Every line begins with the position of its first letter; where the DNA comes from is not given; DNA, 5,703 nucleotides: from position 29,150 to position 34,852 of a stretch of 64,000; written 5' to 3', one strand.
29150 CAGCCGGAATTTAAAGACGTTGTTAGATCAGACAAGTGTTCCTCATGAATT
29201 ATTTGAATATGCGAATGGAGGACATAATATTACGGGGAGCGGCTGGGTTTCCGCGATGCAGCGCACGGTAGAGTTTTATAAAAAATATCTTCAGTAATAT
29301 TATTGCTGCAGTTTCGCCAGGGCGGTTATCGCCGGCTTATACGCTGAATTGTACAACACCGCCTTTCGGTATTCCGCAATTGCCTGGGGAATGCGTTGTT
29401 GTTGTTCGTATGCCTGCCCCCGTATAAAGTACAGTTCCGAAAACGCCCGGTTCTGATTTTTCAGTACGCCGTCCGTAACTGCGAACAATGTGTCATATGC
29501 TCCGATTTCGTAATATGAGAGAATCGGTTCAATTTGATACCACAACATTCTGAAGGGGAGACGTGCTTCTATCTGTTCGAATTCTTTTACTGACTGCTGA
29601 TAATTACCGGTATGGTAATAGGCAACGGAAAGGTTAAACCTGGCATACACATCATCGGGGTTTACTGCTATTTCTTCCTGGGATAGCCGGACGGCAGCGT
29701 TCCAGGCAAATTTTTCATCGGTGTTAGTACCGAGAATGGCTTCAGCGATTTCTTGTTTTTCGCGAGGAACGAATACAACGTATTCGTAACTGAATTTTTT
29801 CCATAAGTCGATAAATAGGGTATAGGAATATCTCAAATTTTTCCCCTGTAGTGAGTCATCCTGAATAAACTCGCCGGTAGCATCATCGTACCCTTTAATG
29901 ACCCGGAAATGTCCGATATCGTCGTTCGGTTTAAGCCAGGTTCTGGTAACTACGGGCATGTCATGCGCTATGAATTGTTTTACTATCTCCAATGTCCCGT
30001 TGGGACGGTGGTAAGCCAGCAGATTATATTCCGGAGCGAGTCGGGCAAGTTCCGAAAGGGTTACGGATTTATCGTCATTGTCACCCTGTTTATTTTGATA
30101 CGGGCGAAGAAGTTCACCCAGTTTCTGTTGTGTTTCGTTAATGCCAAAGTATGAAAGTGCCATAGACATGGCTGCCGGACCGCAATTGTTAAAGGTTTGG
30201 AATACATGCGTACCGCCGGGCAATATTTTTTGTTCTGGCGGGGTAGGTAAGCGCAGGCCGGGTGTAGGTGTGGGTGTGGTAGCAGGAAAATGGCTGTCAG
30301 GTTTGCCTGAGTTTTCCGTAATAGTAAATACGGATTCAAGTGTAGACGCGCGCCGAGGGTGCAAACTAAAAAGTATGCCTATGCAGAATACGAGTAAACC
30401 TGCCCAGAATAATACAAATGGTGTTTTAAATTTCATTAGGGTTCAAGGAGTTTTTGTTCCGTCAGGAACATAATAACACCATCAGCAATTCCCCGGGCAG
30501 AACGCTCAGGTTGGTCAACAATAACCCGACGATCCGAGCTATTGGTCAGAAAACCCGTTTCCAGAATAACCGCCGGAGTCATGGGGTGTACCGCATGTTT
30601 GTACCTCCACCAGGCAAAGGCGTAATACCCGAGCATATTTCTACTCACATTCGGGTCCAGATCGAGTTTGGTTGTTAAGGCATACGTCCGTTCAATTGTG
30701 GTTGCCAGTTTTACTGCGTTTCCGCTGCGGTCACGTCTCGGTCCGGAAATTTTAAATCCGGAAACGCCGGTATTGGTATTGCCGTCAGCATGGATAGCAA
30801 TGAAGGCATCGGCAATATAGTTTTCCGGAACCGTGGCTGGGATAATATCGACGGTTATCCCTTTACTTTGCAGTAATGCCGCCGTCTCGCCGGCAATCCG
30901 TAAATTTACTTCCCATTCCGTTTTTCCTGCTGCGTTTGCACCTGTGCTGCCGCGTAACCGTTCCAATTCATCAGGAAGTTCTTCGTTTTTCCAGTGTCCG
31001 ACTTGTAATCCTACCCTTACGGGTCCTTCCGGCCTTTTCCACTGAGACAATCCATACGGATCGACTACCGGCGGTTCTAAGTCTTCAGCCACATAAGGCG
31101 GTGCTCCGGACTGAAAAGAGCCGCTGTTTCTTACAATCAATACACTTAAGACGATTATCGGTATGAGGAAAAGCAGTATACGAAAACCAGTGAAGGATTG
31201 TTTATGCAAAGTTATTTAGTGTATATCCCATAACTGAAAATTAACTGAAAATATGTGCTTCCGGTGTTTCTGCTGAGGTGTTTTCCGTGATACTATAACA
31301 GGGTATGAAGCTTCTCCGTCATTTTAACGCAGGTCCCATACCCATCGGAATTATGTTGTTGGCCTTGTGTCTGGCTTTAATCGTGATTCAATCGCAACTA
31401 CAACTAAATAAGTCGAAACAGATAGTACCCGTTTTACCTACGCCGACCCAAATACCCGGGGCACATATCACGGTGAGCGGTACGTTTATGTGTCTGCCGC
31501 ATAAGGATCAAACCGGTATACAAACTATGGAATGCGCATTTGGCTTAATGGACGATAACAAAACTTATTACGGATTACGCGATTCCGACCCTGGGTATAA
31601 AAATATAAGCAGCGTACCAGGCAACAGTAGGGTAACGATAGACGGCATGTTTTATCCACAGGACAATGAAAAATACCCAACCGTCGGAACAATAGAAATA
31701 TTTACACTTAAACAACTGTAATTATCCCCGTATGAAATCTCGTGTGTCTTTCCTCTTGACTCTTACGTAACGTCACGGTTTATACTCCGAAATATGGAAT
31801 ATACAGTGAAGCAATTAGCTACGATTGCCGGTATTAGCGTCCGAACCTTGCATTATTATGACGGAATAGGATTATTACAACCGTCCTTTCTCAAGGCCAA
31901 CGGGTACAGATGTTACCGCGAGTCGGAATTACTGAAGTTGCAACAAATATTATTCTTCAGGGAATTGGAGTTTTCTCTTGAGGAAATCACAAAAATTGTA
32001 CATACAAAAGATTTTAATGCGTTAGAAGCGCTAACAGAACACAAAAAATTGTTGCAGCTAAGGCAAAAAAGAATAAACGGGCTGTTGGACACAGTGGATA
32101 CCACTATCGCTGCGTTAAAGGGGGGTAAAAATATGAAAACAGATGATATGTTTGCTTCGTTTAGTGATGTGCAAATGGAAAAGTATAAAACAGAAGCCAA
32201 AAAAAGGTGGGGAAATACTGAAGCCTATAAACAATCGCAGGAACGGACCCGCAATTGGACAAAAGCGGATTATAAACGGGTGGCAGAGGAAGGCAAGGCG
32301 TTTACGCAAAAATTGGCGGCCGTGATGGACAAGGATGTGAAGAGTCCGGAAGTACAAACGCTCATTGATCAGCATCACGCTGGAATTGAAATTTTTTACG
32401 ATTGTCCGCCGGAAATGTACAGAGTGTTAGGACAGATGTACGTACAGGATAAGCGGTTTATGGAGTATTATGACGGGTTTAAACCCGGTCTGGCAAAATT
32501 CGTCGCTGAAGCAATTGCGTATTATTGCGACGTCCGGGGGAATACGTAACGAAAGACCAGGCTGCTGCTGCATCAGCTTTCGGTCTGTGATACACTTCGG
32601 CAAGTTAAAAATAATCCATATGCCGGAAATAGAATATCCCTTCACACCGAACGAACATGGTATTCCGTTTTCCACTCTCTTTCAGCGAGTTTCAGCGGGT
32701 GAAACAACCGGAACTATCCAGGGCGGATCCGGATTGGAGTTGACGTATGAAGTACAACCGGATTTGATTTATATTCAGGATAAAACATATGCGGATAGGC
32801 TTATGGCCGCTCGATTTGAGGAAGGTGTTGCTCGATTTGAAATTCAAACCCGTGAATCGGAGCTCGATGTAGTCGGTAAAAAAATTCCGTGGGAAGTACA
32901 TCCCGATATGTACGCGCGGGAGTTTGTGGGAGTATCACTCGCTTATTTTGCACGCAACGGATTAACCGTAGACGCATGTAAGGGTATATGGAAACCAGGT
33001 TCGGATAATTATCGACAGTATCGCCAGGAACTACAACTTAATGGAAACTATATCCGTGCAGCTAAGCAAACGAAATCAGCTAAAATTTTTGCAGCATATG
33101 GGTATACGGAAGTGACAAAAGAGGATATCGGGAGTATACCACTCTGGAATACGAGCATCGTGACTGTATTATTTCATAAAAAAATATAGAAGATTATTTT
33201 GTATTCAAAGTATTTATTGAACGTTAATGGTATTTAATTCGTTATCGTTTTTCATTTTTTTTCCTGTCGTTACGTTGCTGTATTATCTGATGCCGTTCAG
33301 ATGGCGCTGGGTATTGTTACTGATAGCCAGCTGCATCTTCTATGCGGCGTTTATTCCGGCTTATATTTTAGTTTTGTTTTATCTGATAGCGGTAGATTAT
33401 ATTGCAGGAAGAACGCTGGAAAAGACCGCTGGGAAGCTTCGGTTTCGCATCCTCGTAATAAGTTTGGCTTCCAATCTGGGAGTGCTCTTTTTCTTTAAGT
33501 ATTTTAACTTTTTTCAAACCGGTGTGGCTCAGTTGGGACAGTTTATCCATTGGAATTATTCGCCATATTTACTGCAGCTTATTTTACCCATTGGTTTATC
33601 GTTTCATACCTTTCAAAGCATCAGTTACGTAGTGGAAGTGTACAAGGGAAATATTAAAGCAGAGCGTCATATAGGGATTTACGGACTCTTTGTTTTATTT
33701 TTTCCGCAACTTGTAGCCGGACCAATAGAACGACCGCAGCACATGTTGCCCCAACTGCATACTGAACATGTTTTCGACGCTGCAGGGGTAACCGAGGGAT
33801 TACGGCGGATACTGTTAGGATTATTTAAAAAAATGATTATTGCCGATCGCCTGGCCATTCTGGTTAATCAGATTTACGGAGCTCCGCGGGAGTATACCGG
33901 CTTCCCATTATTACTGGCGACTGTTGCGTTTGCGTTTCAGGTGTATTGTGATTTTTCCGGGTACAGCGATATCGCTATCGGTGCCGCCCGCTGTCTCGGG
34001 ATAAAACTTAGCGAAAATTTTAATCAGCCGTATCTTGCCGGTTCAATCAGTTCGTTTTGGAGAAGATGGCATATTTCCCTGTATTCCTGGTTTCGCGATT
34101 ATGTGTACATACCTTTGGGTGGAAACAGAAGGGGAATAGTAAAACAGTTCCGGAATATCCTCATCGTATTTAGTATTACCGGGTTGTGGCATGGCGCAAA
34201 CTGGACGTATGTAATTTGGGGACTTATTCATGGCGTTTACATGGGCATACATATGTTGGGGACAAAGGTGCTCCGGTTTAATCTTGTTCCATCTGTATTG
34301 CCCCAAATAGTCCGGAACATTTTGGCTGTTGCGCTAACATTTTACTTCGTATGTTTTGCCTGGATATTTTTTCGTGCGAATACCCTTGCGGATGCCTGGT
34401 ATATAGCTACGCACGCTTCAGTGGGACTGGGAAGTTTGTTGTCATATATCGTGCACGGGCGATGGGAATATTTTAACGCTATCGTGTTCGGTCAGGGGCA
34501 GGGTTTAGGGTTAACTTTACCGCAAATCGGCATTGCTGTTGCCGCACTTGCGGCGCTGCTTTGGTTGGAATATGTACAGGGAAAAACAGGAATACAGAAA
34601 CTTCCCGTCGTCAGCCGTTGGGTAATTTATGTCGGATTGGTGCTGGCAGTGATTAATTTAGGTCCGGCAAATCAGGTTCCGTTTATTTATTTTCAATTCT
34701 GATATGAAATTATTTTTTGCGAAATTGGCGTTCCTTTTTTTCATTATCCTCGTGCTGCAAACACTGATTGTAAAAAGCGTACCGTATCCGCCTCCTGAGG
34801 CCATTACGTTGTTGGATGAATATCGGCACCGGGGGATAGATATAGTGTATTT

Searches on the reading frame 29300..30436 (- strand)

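Call 64: search_protein_families(library=ncbifam, proteins=[window:29300-30436:-], max_evalue=0.00001)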
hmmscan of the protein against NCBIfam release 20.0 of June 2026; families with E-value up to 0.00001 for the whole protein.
window:29300-30436:- (378 aa): 3 families
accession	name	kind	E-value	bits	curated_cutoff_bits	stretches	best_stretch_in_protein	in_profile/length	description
NF033920.0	C39_PA2778_fam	equivalog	5.3e-12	45.7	150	1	80-291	10-218/255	PA2778 family cysteine peptidase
NF040959.1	MamA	equivalog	2.4e-08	33.7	200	1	245-361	53-167/204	magnetosome protein MamA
TIGR02917.1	PEP_TPR_lipo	equivalog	2.5e-06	25.7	312.2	1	257-377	50-169/899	XrtA/PEP-CTERM system TPR-repeat protein PrsT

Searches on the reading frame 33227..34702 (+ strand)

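Call 21: search_protein_families(library=pfam, proteins=[window:33227-34702:+], max_evalue=0.001)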
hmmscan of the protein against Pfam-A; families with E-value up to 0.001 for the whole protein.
window:33227-34702:+ (491 aa): 2 families
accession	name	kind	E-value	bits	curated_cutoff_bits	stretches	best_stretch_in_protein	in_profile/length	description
PF03062.24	MBOAT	-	1.1e-27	97.7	27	1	155-373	87-323/337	MBOAT, membrane-bound O-acyltransferase family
PF13813.11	MBOAT_2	-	1.5e-05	25.6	25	1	263-324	3-66/85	Membrane bound O-acyl transferase family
